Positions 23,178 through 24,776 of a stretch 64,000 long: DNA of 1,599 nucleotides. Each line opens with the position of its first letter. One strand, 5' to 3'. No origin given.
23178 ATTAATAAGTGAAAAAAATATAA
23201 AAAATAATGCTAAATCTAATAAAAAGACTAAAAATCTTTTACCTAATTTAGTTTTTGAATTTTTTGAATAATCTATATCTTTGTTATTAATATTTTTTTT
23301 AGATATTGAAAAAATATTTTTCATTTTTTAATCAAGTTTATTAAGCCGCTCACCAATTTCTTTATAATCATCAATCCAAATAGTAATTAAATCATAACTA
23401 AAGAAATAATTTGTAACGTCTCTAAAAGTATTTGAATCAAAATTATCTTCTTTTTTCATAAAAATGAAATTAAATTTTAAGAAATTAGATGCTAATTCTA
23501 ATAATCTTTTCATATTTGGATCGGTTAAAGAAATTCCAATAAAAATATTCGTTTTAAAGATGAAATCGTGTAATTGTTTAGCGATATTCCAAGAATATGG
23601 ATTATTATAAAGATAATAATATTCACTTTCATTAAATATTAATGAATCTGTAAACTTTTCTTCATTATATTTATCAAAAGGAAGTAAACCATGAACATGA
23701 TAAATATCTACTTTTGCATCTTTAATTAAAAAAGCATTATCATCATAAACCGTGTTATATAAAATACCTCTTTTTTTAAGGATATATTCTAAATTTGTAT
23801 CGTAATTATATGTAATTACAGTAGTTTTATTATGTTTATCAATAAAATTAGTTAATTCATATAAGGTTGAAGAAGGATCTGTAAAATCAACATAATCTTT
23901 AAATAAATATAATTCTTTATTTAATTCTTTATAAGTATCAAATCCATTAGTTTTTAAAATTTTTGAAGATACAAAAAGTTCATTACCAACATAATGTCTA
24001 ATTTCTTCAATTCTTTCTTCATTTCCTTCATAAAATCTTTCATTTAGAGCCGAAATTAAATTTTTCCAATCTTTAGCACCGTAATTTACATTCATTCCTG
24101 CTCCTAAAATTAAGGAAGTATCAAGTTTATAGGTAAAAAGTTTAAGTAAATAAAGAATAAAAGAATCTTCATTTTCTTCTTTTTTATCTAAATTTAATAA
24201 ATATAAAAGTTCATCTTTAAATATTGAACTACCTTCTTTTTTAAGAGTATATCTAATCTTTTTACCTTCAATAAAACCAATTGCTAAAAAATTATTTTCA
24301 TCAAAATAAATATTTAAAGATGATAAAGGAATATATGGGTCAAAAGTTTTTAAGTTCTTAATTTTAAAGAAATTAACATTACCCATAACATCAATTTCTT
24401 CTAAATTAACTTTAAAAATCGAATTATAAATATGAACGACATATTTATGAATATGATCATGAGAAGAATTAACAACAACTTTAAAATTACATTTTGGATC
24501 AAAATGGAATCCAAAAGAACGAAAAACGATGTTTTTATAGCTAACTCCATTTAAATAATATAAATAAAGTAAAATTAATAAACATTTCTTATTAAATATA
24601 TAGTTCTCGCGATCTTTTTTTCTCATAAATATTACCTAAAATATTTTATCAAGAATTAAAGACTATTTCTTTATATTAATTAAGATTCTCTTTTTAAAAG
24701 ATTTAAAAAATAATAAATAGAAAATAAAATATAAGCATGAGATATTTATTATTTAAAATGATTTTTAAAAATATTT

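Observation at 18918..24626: Candidate undescribed defence-like system: SIR2_2-domain protein in an operon with four tandem diverged RDD-family membrane paralogs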

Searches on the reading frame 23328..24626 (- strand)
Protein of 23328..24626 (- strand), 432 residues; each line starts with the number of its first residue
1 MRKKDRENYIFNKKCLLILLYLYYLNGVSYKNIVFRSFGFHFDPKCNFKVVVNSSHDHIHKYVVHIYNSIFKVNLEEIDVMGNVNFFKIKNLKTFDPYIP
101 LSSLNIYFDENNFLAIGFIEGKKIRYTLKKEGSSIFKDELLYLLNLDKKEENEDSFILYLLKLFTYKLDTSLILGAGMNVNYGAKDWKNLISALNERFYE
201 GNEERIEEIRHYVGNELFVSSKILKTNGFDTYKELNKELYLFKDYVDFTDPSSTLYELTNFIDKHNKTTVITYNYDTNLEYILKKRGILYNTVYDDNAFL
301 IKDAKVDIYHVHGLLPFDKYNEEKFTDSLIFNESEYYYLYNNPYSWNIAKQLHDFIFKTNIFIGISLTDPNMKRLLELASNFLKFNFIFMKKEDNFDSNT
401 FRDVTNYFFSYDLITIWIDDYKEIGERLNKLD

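Call 3: search_protein_families(library=pfam, proteins=[window:23328-24626:-], max_evalue=1)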
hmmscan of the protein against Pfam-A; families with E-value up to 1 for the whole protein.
window:23328-24626:- (432 aa): 1 family
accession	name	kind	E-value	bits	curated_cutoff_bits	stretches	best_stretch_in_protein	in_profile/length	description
PF13289.12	SIR2_2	-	4e-13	50.1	24.5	1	269-394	2-124/141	SIR2-like domain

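Call 4: search_protein_families(library=padloc, proteins=[window:23328-24626:-], max_evalue=1)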
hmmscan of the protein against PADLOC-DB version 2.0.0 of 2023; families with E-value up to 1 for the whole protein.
window:23328-24626:- (432 aa): 3 families
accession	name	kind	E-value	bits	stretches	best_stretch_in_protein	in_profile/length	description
PDLC00407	ThsA1|ThsA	-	7.9e-09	32.6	2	269-430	105-273/478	STALD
PDLC04087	SIR2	-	2.3e-05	21.4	1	255-299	118-164/343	-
PDLC04082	SIR2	-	0.0039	14.2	1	258-299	119-160/345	-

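Call 5: search_protein_families(library=ncbifam, proteins=[window:23328-24626:-], max_evalue=1)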
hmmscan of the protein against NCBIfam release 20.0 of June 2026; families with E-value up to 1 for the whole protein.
window:23328-24626:- (432 aa): 0 families

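Call 9: find_homologous_proteins(query=window:23328-24626:-)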
Query window:23328-24626:- (432 aa): 243 proteins with E <= 0.001 among 6118 candidates; the best 120 are listed.
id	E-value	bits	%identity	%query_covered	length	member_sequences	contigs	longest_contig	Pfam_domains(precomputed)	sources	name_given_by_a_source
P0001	6.0e-282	953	100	100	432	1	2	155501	PF13289.13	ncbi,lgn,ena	-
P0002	5.6e-254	861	89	100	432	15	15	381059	PF13289.13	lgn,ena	-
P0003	2.8e-230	783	81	100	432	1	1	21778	PF13289.13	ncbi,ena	-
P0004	6.7e-211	719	74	100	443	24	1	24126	PF13289.13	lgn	-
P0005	3.1e-205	700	72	100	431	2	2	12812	PF13289.13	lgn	-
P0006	2.9e-199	681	72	100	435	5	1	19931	PF13289.13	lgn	-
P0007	4.0e-189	647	67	100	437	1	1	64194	PF13289.13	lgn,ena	-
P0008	1.2e-188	646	66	100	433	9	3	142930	PF13289.13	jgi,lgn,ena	-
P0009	2.9e-188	645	67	100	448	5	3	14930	PF13289.13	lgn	-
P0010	7.2e-186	637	64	100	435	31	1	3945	PF13289.13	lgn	-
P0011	6.0e-185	634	67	100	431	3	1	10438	PF13289.13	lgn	-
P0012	1.8e-184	632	65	99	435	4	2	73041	PF13289.13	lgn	-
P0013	1.9e-184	632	65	100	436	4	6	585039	PF13289.13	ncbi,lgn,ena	-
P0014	3.8e-184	631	66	98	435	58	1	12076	PF13289.13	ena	-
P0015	4.7e-184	631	66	100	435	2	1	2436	PF13289.13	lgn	-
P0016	1.4e-183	629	64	100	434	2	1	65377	PF13289.13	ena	-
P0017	1.7e-183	629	66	100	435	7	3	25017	PF13289.13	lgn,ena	-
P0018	2.5e-183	628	65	99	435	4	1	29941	PF13289.13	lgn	-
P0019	3.1e-183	628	67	100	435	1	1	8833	PF13289.13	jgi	-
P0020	5.2e-183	627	64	99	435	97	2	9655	PF13289.13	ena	-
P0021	6.4e-183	627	66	98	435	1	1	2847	PF13289.13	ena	-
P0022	2.1e-182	625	66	98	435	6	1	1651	PF13289.13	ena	-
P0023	2.6e-182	625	66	99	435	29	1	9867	PF13289.13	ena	-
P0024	2.9e-182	625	64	99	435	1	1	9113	PF13289.13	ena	-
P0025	3.1e-182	625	64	99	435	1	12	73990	PF13289.13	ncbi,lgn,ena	-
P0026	3.4e-182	625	64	99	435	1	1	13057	PF13289.13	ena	-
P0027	4.0e-182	624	64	99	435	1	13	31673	PF13289.13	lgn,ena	-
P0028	4.9e-182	624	64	99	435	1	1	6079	PF13289.13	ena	-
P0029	5.9e-182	624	64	99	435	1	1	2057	PF13289.13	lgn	-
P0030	7.0e-182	624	64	99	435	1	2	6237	PF13289.13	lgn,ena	-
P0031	7.1e-182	624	64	99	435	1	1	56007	PF13289.13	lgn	-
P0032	8.9e-182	623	64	99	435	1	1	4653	PF13289.13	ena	-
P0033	9.5e-182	623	64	100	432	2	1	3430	PF13289.13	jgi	-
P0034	1.1e-181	623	64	99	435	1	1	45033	PF13289.13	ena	-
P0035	1.5e-181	622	64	99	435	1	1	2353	PF13289.13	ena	-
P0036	2.0e-181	622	64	99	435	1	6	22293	PF13289.13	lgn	-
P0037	7.5e-181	620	65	99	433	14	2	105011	PF13289.13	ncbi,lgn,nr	ncbi:MAG: SIR2 family protein [Erysipelotrichaceae bacterium]|nr:SIR2 family protein [Erysipelotrich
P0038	1.8e-180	619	64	99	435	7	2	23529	PF13289.13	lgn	-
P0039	3.5e-180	618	65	99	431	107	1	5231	PF13289.13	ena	-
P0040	5.4e-180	617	64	99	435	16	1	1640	PF13289.13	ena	-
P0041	8.4e-180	617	63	100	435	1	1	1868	PF13289.13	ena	-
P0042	9.6e-180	616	64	99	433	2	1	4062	PF13289.13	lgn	-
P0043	1.1e-179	616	64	100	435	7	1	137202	PF13289.13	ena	-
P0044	1.3e-179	616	64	99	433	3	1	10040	PF13289.13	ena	-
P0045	1.5e-179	616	63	100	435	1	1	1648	PF13289.13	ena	-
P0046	3.5e-176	605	64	100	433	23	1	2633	PF13289.13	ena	-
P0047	3.0e-175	602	63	100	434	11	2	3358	PF13289.13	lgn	-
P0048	3.2e-175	602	64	99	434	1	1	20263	PF13289.13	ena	-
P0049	4.3e-175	601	59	100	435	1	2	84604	PF13289.13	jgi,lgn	jgi:hypothetical protein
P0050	5.0e-175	601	62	100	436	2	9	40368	PF13289.13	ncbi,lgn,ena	-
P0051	1.1e-174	600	62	100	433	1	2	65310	PF13289.13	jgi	-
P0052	1.2e-174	600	63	100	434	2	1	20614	PF13289.13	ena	-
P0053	3.3e-174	598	62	100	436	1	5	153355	PF13289.13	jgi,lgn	jgi:hypothetical protein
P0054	1.0e-173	597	63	99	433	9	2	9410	PF13289.13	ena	-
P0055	1.1e-173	596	64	99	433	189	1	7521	PF13289.13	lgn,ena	-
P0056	1.2e-173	596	63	99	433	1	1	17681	PF13289.13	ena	-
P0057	2.9e-173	595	63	99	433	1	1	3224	PF13289.13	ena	-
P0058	1.0e-172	593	62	100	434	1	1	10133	PF13289.13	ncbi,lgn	-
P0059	2.5e-172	592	63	99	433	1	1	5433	PF13289.13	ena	-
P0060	5.1e-172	591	62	100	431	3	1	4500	PF13289.13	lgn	-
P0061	1.2e-171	590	62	100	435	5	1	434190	PF13289.13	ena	-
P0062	1.7e-171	589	62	100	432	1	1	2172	PF13289.13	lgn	-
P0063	1.8e-170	586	62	99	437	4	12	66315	PF13289.13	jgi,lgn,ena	jgi:hypothetical protein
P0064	3.3e-170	585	63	99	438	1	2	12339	PF13289.13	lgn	-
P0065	1.5e-169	583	60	99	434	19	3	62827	PF13289.13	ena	-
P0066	2.6e-169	582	61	100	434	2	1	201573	PF13289.13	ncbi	-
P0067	3.3e-169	582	61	99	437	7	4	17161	PF13289.13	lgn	-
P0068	4.4e-169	581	62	99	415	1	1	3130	PF13289.13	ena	-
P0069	5.1e-169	581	60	99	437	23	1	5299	PF13289.13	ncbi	-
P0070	8.1e-169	580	59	100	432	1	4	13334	PF13289.13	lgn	-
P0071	2.6e-168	579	59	100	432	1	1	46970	PF13289.13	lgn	-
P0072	5.3e-168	578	62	100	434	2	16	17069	PF13289.13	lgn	-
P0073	8.9e-168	577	61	100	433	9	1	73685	PF13289.13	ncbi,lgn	-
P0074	1.3e-167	577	61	99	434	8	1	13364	PF13289.13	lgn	-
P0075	1.6e-167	576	59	100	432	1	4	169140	PF13289.13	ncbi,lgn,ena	-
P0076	1.6e-167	576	61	99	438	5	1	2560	PF13289.13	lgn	-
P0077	2.7e-167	575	59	100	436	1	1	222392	PF13289.13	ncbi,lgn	-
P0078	2.7e-167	575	60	100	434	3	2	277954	PF13289.13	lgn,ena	-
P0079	3.4e-167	575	59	100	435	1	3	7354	PF13289.13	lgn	-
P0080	4.6e-167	575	61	100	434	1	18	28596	PF13289.13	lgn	-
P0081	6.5e-167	574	61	99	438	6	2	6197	PF13289.13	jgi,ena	-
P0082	1.0e-166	574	61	99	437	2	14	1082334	PF13289.13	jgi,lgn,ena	jgi:hypothetical protein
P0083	1.1e-166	574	61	100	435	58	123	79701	PF13289.13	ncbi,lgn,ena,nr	ncbi:MAG: SIR2 family protein [Candidatus Enterosoma sp.]|nr:SIR2 family protein [Bacilli bacterium]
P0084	1.1e-166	573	61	100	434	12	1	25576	PF13289.13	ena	-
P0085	1.1e-166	573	60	100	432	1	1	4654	PF13289.13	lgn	-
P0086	1.2e-166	573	58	100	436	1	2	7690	PF13289.13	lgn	-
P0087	1.2e-166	573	61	100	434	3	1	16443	PF13289.13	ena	-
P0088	1.7e-166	573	61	100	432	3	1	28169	PF13289.13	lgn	-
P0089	1.7e-166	573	59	100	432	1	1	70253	PF13289.13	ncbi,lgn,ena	-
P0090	2.2e-166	572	60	100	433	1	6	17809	PF13289.13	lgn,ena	-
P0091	2.7e-166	572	60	100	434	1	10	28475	PF13289.13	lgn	-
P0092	3.6e-166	572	62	99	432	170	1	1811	PF13289.13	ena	-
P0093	6.1e-166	571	59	100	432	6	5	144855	PF13289.13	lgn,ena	-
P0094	1.5e-165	570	59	100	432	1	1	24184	PF13289.13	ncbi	-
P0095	1.6e-165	570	59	100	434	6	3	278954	PF13289.13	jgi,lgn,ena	-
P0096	3.3e-165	569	60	100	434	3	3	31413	PF13289.13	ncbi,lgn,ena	-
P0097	4.8e-165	568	60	99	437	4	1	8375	PF13289.13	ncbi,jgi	ncbi:MAG: SIR2 family protein [Bacilli bacterium]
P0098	5.3e-165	568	58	100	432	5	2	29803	PF13289.13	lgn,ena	-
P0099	6.1e-165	568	60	100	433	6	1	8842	PF13289.13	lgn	-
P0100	1.0e-164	567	60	100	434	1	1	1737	PF13289.13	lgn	-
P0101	1.1e-164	567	61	100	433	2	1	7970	PF13289.13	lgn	-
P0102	1.2e-164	567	59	100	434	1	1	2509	PF13289.13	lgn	-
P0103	2.3e-164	566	60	100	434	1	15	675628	PF13289.13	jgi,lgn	jgi:hypothetical protein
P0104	3.5e-164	565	61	100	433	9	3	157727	PF13289.13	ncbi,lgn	-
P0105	3.9e-164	565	60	99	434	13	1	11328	PF13289.13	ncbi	-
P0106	5.9e-164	564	61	100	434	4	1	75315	PF13289.13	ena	-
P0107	6.5e-164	564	59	100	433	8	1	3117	PF13289.13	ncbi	-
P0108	1.6e-163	563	61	98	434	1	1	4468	PF13289.13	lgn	-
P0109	1.6e-163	563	58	100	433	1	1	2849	PF13289.13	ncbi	-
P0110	1.7e-163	563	60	100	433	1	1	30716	PF13289.13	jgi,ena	jgi:hypothetical protein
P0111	4.4e-163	562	57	100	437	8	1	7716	PF13289.13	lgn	-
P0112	5.5e-163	561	60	100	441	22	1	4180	PF13289.13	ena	-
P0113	6.3e-163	561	59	99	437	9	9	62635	PF13289.13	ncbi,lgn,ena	-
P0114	6.8e-163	561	60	100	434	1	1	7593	PF13289.13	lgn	-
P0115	7.4e-163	561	58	100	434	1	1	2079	PF13289.13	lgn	-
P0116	8.9e-163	561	58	100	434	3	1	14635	PF13289.13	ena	-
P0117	2.2e-162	559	59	100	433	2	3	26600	PF13289.13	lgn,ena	-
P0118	2.2e-162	559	58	100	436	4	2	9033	PF13289.13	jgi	jgi:hypothetical protein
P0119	3.5e-162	559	58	100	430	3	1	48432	PF13289.13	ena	-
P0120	6.3e-162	558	59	100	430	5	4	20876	PF13289.13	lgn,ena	-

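Call 10: find_encoding_contigs(protein=P0001, flank=10000, max_places=3)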
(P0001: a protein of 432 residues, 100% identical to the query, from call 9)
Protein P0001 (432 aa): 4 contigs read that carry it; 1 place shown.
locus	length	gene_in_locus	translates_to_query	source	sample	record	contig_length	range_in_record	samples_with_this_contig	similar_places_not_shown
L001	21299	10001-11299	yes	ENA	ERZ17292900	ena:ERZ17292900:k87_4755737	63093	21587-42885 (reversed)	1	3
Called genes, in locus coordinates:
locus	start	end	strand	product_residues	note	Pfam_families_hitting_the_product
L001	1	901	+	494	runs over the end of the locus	PF01336:tRNA_anti-codon, PF00152:tRNA-synt_2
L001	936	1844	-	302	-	PF00070:Pyr_redox (faint), PF00890:FAD_binding_2 (faint), PF01134:GIDA (faint), PF01266:DAO (faint), PF03486:HI0933_like (faint), PF07992:Pyr_redox_2, PF12831:FAD_oxidored (weak), PF13738:Pyr_redox_3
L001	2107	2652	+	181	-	PF00293:NUDIX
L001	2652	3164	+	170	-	-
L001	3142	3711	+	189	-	-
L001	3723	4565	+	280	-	PF00005:ABC_tran, PF13304:AAA_21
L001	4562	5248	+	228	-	PF13346:ABC2_membrane_5 (weak)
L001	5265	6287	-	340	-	PF10974:DUF2804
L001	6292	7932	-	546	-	PF00465:Fe-ADH, PF25137:ADH_Fe_C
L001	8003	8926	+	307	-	-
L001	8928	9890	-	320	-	PF20434:BD-FAE, PF07859:Abhydrolase_3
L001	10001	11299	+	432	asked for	PF13289:SIR2_2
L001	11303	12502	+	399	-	-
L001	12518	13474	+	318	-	PF06271:RDD (faint)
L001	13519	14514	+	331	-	PF06271:RDD (faint)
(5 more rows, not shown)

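Call 11: find_encoding_contigs(protein=P0083, flank=10000, max_places=4)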
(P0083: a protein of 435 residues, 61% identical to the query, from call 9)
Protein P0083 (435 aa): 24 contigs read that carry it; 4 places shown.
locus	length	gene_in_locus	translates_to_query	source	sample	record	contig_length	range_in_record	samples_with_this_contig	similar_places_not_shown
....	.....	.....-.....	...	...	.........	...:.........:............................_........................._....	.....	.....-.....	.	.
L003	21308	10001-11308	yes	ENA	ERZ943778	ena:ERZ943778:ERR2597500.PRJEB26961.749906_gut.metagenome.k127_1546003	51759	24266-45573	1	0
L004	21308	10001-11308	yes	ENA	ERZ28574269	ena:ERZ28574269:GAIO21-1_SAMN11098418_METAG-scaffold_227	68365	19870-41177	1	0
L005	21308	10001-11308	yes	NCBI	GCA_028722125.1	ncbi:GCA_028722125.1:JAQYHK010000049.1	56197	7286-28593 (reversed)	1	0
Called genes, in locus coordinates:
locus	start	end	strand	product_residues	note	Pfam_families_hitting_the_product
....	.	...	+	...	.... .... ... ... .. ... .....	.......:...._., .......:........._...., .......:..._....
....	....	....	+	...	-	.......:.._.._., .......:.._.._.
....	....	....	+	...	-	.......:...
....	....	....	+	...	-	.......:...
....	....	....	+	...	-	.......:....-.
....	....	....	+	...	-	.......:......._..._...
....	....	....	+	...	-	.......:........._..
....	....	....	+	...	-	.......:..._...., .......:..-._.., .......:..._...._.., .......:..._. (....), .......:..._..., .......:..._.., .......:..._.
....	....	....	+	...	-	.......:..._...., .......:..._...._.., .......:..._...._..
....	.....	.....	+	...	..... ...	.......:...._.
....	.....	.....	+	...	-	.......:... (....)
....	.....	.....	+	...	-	-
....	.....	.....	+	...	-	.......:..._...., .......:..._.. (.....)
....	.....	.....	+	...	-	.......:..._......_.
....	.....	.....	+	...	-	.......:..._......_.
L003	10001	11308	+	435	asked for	PF13289:SIR2_2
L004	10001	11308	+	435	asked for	PF13289:SIR2_2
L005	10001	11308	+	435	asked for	PF13289:SIR2_2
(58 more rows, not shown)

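Call 14: find_related_loci(query=A1, collection=genome_contigs, flank=10000)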
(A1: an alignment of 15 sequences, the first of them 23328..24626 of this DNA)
Query A1 (432 aa) in genome_contigs; peptide patterns used: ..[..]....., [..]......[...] (x = any residue, [..] = any of these).
598 stretches matched a pattern (row limit reached: there are more); 95 encode a relative of the query (tblastn E <= 1e-3); the best 80 are kept; 80 distinct loci.
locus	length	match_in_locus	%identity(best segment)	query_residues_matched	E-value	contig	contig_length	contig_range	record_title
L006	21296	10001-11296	89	1-432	0e+0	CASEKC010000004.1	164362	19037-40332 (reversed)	uncultured bacterium isolate O7_L3_310310_idba_bin.1 genome assembly, contig: O7_L3_310310_idba_bin.1.fa_scaffold_52, wh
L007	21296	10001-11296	88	1-432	0e+0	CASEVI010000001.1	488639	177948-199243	uncultured bacterium isolate A67_L2_327327_idba_bin.107 genome assembly, contig: A67_L2_327327_idba_bin.107.fa_scaffold_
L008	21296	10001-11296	88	1-432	0e+0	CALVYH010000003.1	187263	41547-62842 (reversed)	MAG: uncultured Bacilli bacterium isolate BRZ_RQ__bin105 genome assembly, contig: BRZ_RQ__NODE_33_length_187263_cov_9.71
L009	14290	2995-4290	81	1-432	0e+0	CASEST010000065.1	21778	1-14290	uncultured bacterium isolate Batch4_idba_bin.1741 genome assembly, contig: Batch4_idba_bin.1741.fa_k87_24309067, whole g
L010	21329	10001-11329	74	1-432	0e+0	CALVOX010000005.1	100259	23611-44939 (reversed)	MAG: uncultured Bacilli bacterium isolate BRZ_KS__bin22 genome assembly, contig: BRZ_KS__NODE_226_length_100259_cov_97.7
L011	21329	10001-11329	74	1-432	0e+0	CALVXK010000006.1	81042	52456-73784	MAG: uncultured Bacilli bacterium isolate BRZ_QC__bin46 genome assembly, contig: BRZ_QC__NODE_219_length_81042_cov_11.58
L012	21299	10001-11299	64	1-429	0e+0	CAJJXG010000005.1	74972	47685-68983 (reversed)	MAG TPA_asm: uncultured Bacillales bacterium isolate ERR321628-bin.40 genome assembly, contig: NODE_173_length_74972_cov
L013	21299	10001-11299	64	1-429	0e+0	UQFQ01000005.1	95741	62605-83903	uncultured Mollicutes bacterium isolate UMGS238 genome assembly, contig: NODE_91_length_95741_cov_6.850051, whole genome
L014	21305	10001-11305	65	1-431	0e+0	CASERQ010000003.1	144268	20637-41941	uncultured bacterium isolate O104_L1_H550_idba_bin.52 genome assembly, contig: O104_L1_H550_idba_bin.52.fa_scaffold_31,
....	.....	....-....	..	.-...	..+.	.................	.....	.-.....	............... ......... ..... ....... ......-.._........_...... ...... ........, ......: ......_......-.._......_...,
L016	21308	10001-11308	62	1-431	0e+0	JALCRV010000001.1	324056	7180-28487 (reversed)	MAG: Bacilli bacterium isolate UW_MP_BACIL3_1 Ga0455773_000003, whole genome shotgun sequence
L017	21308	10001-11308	65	1-431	0e+0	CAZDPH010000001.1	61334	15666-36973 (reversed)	MAG TPA_asm: uncultured Staphylococcaceae bacterium isolate binchicken_co323_322 genome assembly, contig: NODE_292_lengt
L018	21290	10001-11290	65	1-429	2e-180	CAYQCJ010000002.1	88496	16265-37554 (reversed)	MAG TPA_asm: uncultured Staphylococcaceae bacterium isolate binchicken_co148_138 genome assembly, contig: NODE_85_length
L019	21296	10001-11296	66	1-428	9e-180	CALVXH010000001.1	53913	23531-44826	MAG: uncultured Bacilli bacterium isolate BRZ_SL__bin15 genome assembly, contig: BRZ_SL__NODE_763_length_53913_cov_5.907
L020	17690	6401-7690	65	1-429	4e-179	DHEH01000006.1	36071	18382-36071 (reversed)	MAG TPA_asm: Bacillales bacterium UBA4855 UBA4855_contig_6774, whole genome shotgun sequence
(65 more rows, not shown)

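Call 20: search_protein_representatives(protein=window:23328-24626:-)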
Query: 432 residues. Proteins with E-value up to 0.001 (for the whole library): 1603; up to 1e-10: 810; up to 1e-30: 11. The best 150 are listed.
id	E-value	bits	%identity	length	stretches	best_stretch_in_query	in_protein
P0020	1.7e-183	627.2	65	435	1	1-429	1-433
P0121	4.2e-52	194.3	64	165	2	98-201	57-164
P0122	2.9e-51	191.5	70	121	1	311-431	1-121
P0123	2.8e-50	188.2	63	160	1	277-429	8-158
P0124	1.5e-49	185.8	63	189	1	303-429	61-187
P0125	2.4e-47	178.6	53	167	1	4-164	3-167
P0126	7.2e-47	177.0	75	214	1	318-428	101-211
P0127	3.0e-46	175.0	44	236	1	1-195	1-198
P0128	3.3e-35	138.6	54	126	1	1-123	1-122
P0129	2.3e-33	132.5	34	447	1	143-430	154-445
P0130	6.0e-31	124.6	35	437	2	149-428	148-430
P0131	2.0e-30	122.8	31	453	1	162-430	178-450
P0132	2.3e-30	122.6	61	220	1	340-431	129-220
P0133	5.7e-30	121.3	33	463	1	157-431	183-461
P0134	2.1e-29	119.5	34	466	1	162-431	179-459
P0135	9.5e-29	117.3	32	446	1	146-424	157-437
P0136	1.2e-27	113.7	35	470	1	167-425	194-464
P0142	2.1e-25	106.3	31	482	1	171-425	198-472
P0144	4.1e-25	105.3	30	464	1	119-424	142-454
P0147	1.0e-24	104.0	31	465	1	106-425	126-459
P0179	2.8e-22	96.0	29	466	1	19-429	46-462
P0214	9.1e-21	91.0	32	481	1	78-431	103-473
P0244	6.2e-20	88.3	31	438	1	49-429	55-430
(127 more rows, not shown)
